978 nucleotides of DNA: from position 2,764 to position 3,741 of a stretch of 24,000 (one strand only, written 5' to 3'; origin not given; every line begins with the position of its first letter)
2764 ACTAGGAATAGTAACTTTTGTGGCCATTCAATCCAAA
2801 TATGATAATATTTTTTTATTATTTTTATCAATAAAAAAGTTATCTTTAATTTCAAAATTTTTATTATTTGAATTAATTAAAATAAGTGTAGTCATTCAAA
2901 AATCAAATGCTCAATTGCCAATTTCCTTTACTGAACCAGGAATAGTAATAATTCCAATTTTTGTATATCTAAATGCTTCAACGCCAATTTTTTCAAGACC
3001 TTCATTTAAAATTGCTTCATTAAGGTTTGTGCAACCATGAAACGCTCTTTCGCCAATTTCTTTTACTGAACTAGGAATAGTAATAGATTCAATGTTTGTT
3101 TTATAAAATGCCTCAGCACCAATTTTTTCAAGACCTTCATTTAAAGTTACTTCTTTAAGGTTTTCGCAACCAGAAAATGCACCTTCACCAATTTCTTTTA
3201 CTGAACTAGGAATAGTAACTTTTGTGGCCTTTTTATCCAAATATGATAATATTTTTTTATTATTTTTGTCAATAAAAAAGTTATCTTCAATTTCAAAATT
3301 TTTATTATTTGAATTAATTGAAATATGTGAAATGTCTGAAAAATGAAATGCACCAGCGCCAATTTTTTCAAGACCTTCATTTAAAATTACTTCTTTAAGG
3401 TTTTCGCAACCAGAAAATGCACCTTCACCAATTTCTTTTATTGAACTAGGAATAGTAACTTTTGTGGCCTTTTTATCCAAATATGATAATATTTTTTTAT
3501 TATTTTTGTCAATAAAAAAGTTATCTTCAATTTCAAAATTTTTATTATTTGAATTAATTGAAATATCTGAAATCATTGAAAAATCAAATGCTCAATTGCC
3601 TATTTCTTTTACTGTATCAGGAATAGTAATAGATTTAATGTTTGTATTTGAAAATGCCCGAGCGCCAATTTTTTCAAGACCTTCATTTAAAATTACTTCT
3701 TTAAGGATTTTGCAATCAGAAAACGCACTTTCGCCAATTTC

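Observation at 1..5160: A single 1719-aa BspA-type LRR lipoprotein occupies 5.2 kb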

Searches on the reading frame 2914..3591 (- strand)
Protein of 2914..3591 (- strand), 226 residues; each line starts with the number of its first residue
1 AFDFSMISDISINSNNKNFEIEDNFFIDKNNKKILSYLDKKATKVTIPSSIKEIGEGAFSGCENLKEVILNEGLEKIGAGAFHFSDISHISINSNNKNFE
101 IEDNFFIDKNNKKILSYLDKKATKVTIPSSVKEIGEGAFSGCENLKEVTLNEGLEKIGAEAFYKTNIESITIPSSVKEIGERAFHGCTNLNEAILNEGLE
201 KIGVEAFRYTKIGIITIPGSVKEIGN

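Call 44: find_homologous_proteins(query=window:2914-3591:-)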
Query window:2914-3591:- (226 aa): 285 proteins with E <= 0.001 among 420 candidates; the best 120 are listed.
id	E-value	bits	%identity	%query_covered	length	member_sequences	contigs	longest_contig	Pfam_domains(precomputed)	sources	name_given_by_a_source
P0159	2.1e-99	350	70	80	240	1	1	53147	PF13306.13,PF13855.13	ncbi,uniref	ncbi:leucine-rich repeat domain-containing protein, partial [Metamycoplasma hominis]|uniref:leucine-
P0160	5.0e-95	335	74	72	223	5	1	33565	PF13306.13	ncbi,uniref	ncbi:leucine-rich repeat domain-containing protein, partial [Metamycoplasma hominis]|uniref:leucine-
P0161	9.0e-92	325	79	81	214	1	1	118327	PF13306.13,PF13855.13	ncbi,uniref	ncbi:leucine-rich repeat domain-containing protein, partial [Metamycoplasma hominis]|uniref:leucine-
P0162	3.1e-90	320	68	73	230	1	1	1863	PF13306.13,PF13855.13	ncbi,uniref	ncbi:leucine-rich repeat domain-containing protein, partial [Metamycoplasma hominis]|uniref:leucine-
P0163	1.2e-84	301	60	75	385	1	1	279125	PF13306.13,PF09853.15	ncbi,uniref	ncbi:leucine-rich repeat protein [Metamycoplasma hominis]|uniref:leucine-rich repeat protein n=1 Tax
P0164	1.8e-83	298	60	75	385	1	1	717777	PF13306.13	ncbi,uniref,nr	ncbi:leucine-rich repeat domain-containing protein [Metamycoplasma hominis]|uniref:leucine-rich repe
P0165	4.5e-81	290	60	75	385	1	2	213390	PF13306.13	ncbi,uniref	ncbi:leucine-rich repeat protein [Metamycoplasma hominis]|uniref:leucine-rich repeat protein n=1 Tax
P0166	4.4e-78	280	69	71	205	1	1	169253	PF13306.13,PF13855.13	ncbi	ncbi:leucine-rich repeat domain-containing protein, partial [Metamycoplasma hominis]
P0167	2.8e-74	268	42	81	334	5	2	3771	PF13306.13,PF13855.13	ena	-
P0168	1.3e-73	265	70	73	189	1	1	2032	PF13306.13,PF13855.13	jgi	-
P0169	7.5e-73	263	51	81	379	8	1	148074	PF13306.13,PF13855.13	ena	-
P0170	1.0e-70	256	67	62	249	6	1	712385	PF13306.13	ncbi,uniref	ncbi:leucine-rich repeat domain-containing protein [Metamycoplasma hominis]|uniref:leucine-rich repe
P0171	1.2e-67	246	85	63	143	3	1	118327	PF13306.13,PF13855.13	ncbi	ncbi:leucine-rich repeat domain-containing protein, partial [Metamycoplasma hominis]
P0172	1.6e-62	229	84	62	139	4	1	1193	PF13306.13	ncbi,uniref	ncbi:leucine-rich repeat domain-containing protein, partial [Metamycoplasma hominis]|uniref:leucine-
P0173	2.2e-58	216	60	45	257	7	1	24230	PF13306.13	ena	-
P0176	1.9e-52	196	67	45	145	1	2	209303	PF13306.13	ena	-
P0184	6.8e-45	172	54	81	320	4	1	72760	PF13306.13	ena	-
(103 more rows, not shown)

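Call 46: find_encoding_contigs(protein=P0169, flank=6000, max_places=2)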
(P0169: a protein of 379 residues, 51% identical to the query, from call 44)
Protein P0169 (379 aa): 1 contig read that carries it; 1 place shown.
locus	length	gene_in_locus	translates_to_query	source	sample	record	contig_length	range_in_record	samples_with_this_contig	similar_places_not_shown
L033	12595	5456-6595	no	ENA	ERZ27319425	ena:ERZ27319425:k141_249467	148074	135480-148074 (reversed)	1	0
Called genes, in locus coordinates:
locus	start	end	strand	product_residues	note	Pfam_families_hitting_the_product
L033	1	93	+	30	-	?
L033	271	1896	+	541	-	PF06418:CTP_synth_N, PF00117:GATase, PF07722:Peptidase_C26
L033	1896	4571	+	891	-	PF00133:tRNA-synt_1, PF09334:tRNA-synt_1g, PF01406:tRNA-synt_1e (weak), PF01921:tRNA-synt_1f (weak), PF09334:tRNA-synt_1g (weak), PF08264:Anticodon_1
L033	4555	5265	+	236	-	PF01252:Peptidase_A8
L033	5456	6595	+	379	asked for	PF13306:LRR_5, PF13855:LRR_8 (faint), PF13306:LRR_5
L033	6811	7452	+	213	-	-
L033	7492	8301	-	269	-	PF19420:DDAH_eukar, PF02274:ADI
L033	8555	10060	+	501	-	PF01676:Metalloenzyme, PF06415:iPGM_N, PF01663:Phosphodiest (weak)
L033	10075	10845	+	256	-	-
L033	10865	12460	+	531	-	PF01554:MatE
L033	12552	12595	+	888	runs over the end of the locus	PF01411:tRNA-synt_2c, PF07973:tRNA_SAD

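Call 47: find_encoding_contigs(protein=P0176, flank=6000, max_places=2)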
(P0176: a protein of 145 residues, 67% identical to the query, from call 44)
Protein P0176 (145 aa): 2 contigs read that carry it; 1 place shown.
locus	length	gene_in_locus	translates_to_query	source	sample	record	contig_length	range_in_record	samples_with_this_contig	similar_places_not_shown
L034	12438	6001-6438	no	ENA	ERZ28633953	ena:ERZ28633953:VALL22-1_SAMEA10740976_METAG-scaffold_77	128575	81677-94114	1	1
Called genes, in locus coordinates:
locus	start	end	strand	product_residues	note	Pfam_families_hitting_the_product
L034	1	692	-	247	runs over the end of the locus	PF07650:KH_2, PF00189:Ribosomal_S3_C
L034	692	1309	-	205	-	PF00237:Ribosomal_L22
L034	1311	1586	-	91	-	PF00203:Ribosomal_S19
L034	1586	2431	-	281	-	PF00181:Ribosomal_L2_N, PF03947:Ribosomal_L2_C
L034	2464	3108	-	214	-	PF00276:Ribosomal_L23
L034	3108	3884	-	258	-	PF00573:Ribosomal_L4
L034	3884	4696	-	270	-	PF00297:Ribosomal_L3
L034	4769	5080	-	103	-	PF00338:Ribosomal_S10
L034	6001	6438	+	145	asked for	PF13306:LRR_5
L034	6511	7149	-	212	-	-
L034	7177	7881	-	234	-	PF01863:YgjP-like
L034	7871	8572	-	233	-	PF08713:DNA_alkylation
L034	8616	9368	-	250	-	-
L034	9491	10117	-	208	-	PF00226:DnaJ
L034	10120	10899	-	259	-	-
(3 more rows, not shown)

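Call 63: predict_structure(protein=window:2914-3591:-)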
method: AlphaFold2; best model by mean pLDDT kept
length: 226 residues; sequences in the alignment: 1
mean_pLDDT: 89.5   pTM: 0.84
mean pLDDT of the five models: 89.5, 88.2, 87.7, 87.1, 83.5
residues with pLDDT >= 90: 150; 70-90: 70; 50-70: 6; < 50: 0
segments of 3 or more residues with pLDDT < 50: none
pLDDT, mean of each block of 10 residues (from residue 1): 65 83 92 91 92 90 88 88 83 85 93 93 95 94 93 94 94 95 93 92 92 88 84
secondary structure, 60 per line:
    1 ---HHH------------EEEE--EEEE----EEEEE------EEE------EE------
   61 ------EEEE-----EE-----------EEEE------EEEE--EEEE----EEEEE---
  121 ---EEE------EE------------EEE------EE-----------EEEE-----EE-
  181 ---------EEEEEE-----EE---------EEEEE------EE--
elements in order: E19-22 E25-28 E33-37 E44-46 E67-70 E89-92 E99-102 E105-108 E113-117 E124-126 E147-149 E169-172 E190-195 E212-216

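Call 67: fold_search(model_id=the predicted structure, library=pdb)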
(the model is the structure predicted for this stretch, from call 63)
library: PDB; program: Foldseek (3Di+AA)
matches with E <= 10: 400; with E <= 0.001: 22
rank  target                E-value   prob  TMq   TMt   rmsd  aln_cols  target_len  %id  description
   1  4h09_C                1.7e-09  1.00  0.45  0.29   9.5       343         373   18  Crystal structure of a leucine-rich repeat protein (EUBVEN_01088) from Eubacterium ventriosum ATCC 27560 at 2.50 A res (released 2012-10-10)
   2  4h09_E                2.2e-09  1.00  0.45  0.29   9.7       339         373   18  Crystal structure of a leucine-rich repeat protein (EUBVEN_01088) from Eubacterium ventriosum ATCC 27560 at 2.50 A res (released 2012-10-10)
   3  4h09_A                3.6e-09  1.00  0.45  0.28  10.1       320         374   18  Crystal structure of a leucine-rich repeat protein (EUBVEN_01088) from Eubacterium ventriosum ATCC 27560 at 2.50 A res (released 2012-10-10)
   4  4h09_D                4.7e-09  1.00  0.45  0.29  10.0       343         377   18  Crystal structure of a leucine-rich repeat protein (EUBVEN_01088) from Eubacterium ventriosum ATCC 27560 at 2.50 A res (released 2012-10-10)
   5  4h09_B                1.4e-08  1.00  0.46  0.30  10.2       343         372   19  Crystal structure of a leucine-rich repeat protein (EUBVEN_01088) from Eubacterium ventriosum ATCC 27560 at 2.50 A res (released 2012-10-10)
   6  4cp6                  1.7e-08  1.00  0.52  0.31   8.7       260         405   17  The Crystal structure of Pneumococcal vaccine antigen PcpA (released 2015-02-25)
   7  4gt6                  1.7e-08  1.00  0.41  0.27   9.0       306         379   20  Crystal structure of a leucine rich cell surface protein (FAEPRAA2165_01021) from Faecalibacterium prausnitzii A2-165 at (released 2012-09-26)
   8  4fs7                  2.1e-07  1.00  0.41  0.28  10.2       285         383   20  Crystal structure of a leucine-rich repeat protein (BACOVA_04585) from Bacteroides ovatus ATCC 8483 at 1.19 A resolution (released 2012-09-19)
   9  6mlx_A                4.3e-07  1.00  0.41  0.43   7.0       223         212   22  Crystal structure of T. pallidum Leucine Rich Repeat protein (TpLRR) (released 2019-07-17)
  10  6mlx_B                7.4e-07  1.00  0.42  0.44   7.1       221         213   22  Crystal structure of T. pallidum Leucine Rich Repeat protein (TpLRR) (released 2019-07-17)
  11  4fd0                  1.1e-06  1.00  0.43  0.29   9.1       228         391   27  Crystal structure of a putative cell surface protein (BACCAC_03700) from Bacteroides caccae ATCC 43185 at 2.07 A resolut (released 2012-07-25)
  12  6mlx_C                1.8e-06  1.00  0.39  0.41   9.2       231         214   22  Crystal structure of T. pallidum Leucine Rich Repeat protein (TpLRR) (released 2019-07-17)
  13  4fdw                  4.4e-06  1.00  0.35  0.24  10.8       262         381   23  Crystal structure of a putative cell surface protein (BACOVA_01565) from Bacteroides ovatus ATCC 8483 at 2.05 A resoluti (released 2012-07-25)
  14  3sb4_B                1.9e-04  1.00  0.37  0.26  14.6       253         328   15  Crystal structure of a leucine-rich repeat protein (BT_1240) from Bacteroides thetaiotaomicron VPI-5482 at 1.99 A reso (released 2011-06-22)
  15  4oju_A                2.1e-04  1.00  0.32  0.50   7.9       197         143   19  Crystal structure of a leucine-rich repeat protein (BACCAP_00569) from Bacteroides capillosus ATCC 29799 at 2.00 A res (released 2014-06-18)
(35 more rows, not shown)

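Call 81: find_homologous_proteins(query=P0184)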
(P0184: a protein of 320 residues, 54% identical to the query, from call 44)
Query P0184 (320 aa): 6301 proteins with E <= 0.001 among 8000 candidates; the best 120 are listed.
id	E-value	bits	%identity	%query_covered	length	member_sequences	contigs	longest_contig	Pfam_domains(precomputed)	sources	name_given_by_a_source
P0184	2.1e-209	712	100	100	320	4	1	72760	PF13306.13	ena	-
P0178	7.8e-189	645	78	100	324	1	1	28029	PF13306.13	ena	-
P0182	4.8e-181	619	80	95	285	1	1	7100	PF13306.13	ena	-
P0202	4.7e-164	563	76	100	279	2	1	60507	PF13306.13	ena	-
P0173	3.2e-162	557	67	100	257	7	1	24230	PF13306.13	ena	-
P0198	4.7e-160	550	76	100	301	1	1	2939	PF13306.13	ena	-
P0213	1.2e-153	529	65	100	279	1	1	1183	PF13306.13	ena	-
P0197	2.9e-153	528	75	95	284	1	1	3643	PF13306.13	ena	-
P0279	9.5e-130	451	95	53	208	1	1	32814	PF13306.13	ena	-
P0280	2.1e-128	446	93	53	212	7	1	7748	PF13306.13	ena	-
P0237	2.1e-124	433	57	100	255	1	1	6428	PF13306.13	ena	-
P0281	1.0e-123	431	49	74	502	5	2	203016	PF13306.13,PF13855.13,PF22401.2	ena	-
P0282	2.7e-107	377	44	79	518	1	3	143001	PF13306.13,PF09853.15,PF23563.2,PF13855.13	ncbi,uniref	ncbi:leucine-rich repeat domain-containing protein [Metamycoplasma hominis]|uniref:leucine-rich repe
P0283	4.3e-104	366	51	86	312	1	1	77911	PF13306.13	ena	-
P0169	9.9e-99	349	52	81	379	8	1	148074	PF13306.13,PF13855.13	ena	-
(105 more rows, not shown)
